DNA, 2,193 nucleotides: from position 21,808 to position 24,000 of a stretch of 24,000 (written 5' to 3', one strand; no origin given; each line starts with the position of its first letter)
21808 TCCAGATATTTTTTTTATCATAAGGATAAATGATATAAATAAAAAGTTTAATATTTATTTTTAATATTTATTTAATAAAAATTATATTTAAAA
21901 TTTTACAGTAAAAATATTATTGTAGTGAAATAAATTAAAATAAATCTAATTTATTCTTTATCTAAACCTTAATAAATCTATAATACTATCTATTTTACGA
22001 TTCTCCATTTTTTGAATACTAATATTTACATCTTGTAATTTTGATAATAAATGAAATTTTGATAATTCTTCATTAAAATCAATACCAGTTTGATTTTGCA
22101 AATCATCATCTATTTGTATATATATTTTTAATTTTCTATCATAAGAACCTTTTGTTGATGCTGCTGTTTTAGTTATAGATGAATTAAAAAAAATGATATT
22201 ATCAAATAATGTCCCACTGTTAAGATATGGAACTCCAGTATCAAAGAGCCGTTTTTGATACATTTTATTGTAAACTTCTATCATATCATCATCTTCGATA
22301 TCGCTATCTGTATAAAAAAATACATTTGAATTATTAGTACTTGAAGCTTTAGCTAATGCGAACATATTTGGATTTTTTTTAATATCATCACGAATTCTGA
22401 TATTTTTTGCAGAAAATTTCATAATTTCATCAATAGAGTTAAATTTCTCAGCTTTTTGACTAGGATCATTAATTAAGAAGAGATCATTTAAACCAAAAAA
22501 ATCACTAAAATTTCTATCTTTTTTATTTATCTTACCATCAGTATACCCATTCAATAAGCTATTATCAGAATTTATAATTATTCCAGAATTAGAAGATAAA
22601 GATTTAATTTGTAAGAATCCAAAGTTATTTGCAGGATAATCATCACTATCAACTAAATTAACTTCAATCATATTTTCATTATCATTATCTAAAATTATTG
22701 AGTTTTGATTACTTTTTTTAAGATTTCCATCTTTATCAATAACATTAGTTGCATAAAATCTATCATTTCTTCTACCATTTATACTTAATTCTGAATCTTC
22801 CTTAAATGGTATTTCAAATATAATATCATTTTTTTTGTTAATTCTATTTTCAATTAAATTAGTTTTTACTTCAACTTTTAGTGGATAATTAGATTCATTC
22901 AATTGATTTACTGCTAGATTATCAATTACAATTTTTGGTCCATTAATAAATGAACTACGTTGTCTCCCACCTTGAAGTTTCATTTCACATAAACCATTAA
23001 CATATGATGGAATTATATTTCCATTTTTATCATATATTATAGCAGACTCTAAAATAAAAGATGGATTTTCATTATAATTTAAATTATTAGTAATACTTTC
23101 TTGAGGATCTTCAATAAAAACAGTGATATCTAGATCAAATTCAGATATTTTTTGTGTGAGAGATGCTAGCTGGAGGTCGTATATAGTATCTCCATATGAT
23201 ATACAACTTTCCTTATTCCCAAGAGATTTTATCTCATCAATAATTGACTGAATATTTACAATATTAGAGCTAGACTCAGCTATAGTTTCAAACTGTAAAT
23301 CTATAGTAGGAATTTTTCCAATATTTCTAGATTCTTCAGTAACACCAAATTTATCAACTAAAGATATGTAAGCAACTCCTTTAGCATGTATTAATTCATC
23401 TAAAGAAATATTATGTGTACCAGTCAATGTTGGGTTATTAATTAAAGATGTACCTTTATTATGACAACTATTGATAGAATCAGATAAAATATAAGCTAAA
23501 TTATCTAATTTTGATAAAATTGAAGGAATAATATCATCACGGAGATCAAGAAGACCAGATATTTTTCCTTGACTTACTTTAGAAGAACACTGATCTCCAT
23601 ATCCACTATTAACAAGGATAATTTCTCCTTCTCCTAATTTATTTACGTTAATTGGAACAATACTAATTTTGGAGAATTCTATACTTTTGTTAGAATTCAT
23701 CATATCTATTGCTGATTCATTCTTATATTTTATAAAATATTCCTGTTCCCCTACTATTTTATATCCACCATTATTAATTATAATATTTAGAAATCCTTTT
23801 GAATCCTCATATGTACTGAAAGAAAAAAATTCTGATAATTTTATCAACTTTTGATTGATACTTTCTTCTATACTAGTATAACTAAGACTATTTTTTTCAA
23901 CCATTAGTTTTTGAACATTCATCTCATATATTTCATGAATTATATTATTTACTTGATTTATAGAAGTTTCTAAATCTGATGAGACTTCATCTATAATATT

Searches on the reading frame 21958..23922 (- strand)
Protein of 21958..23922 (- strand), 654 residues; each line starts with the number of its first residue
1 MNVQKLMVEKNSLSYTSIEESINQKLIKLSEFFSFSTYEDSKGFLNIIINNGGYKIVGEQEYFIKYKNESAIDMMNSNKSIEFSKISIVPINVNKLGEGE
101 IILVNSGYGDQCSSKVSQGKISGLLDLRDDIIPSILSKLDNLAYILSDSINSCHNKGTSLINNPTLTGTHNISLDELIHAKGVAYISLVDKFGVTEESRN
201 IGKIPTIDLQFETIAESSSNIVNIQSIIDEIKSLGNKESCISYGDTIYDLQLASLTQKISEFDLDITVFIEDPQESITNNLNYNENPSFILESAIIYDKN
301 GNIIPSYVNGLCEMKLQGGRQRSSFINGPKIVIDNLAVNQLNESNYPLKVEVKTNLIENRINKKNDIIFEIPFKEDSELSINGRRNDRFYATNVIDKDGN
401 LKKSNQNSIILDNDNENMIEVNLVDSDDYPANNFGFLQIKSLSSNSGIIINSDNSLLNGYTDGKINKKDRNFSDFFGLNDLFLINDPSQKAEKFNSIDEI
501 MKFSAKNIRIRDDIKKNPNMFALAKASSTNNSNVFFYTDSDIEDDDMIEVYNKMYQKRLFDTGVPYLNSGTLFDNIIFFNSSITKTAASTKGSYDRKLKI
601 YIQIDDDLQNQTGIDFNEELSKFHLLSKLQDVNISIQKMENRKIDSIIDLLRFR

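Call 39: search_protein_families(library=pfam, proteins=[window:21958-23922:-], max_evalue=0.001)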
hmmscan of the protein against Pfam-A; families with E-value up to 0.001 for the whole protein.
window:21958-23922:- (654 aa): 1 family
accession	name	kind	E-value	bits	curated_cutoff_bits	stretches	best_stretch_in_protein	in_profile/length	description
PF22638.1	FlgK_D1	-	5.2e-11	43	28.6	1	26-162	113-226/233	Flagellar hook-associated protein FlgK helical domain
